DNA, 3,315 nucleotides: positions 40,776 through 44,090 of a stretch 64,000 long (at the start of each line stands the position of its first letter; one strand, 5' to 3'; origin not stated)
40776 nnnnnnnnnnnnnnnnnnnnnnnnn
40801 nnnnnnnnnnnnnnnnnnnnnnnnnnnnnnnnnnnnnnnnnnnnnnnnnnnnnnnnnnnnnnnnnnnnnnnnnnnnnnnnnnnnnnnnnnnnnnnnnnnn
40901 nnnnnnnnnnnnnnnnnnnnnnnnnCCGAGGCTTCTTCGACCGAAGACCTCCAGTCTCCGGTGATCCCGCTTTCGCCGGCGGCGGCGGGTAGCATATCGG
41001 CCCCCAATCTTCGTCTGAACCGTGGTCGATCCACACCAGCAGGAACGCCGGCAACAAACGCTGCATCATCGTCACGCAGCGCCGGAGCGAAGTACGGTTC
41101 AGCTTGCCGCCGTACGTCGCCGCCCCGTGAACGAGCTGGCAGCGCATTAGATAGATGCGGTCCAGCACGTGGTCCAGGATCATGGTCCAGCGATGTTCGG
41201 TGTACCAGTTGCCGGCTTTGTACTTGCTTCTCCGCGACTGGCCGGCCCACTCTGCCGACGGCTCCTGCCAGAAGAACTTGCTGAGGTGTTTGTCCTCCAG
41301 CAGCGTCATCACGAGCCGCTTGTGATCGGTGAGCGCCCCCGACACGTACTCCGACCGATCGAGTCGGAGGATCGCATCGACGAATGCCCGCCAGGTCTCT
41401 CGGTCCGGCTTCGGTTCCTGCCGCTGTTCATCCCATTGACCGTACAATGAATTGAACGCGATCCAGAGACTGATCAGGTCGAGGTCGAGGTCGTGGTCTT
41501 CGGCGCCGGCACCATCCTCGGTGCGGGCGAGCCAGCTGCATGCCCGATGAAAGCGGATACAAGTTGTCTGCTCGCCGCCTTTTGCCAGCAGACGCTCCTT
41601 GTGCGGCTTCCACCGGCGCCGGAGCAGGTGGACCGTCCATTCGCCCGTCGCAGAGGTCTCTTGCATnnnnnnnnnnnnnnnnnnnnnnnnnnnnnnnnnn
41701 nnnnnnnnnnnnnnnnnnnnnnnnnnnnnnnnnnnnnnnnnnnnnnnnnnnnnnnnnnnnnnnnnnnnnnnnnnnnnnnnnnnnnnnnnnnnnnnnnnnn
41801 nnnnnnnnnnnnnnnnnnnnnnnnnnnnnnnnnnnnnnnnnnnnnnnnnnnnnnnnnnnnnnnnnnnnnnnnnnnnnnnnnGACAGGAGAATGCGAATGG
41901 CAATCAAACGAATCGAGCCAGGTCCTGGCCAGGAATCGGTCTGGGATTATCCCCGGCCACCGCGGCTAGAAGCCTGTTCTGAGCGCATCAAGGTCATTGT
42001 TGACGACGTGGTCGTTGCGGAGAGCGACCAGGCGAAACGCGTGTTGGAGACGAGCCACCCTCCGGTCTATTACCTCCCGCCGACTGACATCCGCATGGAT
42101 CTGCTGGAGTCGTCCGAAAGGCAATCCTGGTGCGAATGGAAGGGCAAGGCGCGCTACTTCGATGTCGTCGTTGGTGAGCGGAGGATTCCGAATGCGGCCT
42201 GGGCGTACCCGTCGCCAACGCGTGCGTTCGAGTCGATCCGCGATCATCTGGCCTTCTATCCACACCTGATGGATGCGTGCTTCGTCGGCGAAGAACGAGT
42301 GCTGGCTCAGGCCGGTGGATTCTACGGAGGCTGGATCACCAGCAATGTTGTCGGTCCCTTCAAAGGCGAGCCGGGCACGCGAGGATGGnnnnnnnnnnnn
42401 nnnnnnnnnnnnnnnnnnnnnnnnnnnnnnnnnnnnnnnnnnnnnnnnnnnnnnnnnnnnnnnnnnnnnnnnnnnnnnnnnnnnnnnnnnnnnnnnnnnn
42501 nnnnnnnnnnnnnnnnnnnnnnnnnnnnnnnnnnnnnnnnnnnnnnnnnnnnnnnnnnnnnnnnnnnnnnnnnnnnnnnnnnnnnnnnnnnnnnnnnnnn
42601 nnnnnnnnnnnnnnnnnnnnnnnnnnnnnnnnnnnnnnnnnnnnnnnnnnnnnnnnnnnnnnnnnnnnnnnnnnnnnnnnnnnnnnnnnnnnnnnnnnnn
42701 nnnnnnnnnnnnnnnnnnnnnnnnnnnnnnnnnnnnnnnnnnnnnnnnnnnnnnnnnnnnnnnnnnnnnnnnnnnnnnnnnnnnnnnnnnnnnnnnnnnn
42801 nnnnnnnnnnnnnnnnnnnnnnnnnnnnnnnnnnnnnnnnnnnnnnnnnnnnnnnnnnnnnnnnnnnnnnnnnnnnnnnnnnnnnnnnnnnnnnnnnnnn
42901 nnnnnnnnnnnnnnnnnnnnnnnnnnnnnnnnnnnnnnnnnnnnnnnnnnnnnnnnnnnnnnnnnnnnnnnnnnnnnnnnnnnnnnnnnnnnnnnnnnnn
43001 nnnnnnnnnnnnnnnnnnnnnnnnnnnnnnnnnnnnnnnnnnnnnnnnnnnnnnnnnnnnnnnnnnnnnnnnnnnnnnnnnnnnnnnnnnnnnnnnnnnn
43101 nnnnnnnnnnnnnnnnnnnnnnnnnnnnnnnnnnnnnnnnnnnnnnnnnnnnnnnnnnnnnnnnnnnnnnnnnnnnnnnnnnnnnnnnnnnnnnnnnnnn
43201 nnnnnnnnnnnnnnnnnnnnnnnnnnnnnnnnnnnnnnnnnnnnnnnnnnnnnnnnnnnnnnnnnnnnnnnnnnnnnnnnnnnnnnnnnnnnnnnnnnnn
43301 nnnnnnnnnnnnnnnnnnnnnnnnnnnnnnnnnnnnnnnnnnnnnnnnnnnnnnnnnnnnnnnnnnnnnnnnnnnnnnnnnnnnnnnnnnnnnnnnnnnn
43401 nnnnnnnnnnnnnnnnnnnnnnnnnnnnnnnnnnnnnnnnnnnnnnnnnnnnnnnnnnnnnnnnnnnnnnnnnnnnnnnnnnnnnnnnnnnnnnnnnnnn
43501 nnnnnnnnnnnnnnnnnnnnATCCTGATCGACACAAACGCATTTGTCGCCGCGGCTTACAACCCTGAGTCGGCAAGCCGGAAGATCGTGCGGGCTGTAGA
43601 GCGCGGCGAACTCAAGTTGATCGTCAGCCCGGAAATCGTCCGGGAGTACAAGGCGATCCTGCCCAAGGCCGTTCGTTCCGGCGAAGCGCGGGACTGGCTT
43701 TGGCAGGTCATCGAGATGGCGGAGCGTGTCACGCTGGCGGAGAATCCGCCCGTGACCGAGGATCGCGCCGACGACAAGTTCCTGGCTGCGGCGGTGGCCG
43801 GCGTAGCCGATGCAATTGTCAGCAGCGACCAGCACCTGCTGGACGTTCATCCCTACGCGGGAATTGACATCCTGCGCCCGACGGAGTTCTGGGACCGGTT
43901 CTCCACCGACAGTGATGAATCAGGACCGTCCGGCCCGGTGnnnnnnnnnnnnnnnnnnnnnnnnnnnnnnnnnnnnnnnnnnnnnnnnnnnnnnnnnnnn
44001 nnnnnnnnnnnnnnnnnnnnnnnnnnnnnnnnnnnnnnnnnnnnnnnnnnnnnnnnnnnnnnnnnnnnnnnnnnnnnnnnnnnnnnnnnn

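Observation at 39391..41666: Candidate novel pair: HEPN-like (R-x4-H) protein plus large protein with C-terminal PD-(D/E)xK-like motif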

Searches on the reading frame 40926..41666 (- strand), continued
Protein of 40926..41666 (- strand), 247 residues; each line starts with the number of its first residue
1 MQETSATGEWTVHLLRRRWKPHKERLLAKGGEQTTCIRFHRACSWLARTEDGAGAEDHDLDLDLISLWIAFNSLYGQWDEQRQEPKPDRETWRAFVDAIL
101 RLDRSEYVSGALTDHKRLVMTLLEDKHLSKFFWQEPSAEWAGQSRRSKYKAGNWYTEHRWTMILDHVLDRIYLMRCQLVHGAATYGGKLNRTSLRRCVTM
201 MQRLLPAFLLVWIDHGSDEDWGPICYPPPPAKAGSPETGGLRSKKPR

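Call 103: search_protein_families(library=pfam, proteins=[L028:8807-9340:+, L028:9304-10485:+, L028:1199-2518:+, L010:8719-9234:+, L009:7322-7810:+, L008:1248-1877:+, L176:6218-6823:-, L176:6864-7388:-], max_evalue=0.01)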
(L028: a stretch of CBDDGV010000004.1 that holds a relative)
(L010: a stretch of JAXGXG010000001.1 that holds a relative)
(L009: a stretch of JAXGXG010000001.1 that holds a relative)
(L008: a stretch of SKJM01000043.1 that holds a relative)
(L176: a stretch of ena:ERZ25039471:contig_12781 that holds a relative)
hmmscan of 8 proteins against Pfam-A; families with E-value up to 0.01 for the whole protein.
L028:8807-9340:+ (178 aa): 0 families

L028:9304-10485:+ (394 aa): 0 families

L028:1199-2518:+ (440 aa): 1 family
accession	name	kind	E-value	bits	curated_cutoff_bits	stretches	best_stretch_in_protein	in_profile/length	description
PF04326.19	SLFN_AlbA_2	-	7.9e-13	49.4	25.3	1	16-150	1-112/118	Schlafen, AlbA_2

L010:8719-9234:+ (172 aa): 2 families
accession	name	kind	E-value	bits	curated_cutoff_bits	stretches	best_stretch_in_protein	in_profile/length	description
PF00459.30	Inositol_P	-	2.9e-18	66.7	27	1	18-126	4-123/271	Inositol monophosphatase family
PF03320.18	FBPase_glpX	-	0.00074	18.9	27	1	54-121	46-111/307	Bacterial fructose-1,6-bisphosphatase, glpX-encoded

L009:7322-7810:+ (163 aa): 4 families
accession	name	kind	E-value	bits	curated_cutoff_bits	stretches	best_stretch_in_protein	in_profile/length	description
PF08220.18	HTH_DeoR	-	2.5e-06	27.6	21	1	42-85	1-43/57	DeoR-like helix-turn-helix domain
PF08279.18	HTH_11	-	0.00031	21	25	1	42-88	1-47/55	HTH domain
PF12802.13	MarR_2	-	0.0047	17.5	27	1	42-84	6-48/61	MarR family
PF09339.16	HTH_IclR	-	0.0092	16.2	22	0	42-85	4-47/52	IclR helix-turn-helix domain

L008:1248-1877:+ (210 aa): 1 family
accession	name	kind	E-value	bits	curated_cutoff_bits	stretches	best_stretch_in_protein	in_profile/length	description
PF08220.18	HTH_DeoR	-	2.6e-06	27.5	21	1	90-131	2-42/57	DeoR-like helix-turn-helix domain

L176:6218-6823:- (201 aa): 0 families

L176:6864-7388:- (174 aa): 0 families

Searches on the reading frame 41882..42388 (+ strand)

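Call 40: search_protein_families(library=pfam, proteins=[window:41882-42388:+], max_evalue=0.01)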
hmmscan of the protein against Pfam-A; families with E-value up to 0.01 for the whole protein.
window:41882-42388:+ (169 aa): 1 family
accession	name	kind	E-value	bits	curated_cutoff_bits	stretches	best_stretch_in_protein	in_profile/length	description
PF04248.19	NTP_transf_9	-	2.1e-38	130.4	22.1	1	36-127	1-92/93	Domain of unknown function (DUF427)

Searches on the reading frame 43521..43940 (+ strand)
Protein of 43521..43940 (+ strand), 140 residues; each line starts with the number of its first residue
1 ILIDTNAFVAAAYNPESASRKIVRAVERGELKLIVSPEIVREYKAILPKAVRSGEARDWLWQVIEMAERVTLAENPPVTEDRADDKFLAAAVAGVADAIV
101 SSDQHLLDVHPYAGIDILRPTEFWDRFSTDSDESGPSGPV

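Call 40: search_protein_families(library=pfam, proteins=[window:43521-43940:+], max_evalue=0.01)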
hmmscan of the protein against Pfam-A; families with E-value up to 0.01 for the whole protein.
window:43521-43940:+ (140 aa): 4 families
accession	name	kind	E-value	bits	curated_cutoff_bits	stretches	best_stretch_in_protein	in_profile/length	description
PF13470.12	PIN_3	-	7.4e-20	72.3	27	1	1-105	2-115/115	PIN domain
PF16289.11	PIN_12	-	7.7e-05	23.6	32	1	1-53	1-55/172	PIN domain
PF24109.1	DUF7384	-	0.0043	17.5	27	1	4-110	10-108/153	Family of unknown function (DUF7384)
PF01850.27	PIN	-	0.0071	17.4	23.6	0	1-49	1-47/120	PIN domain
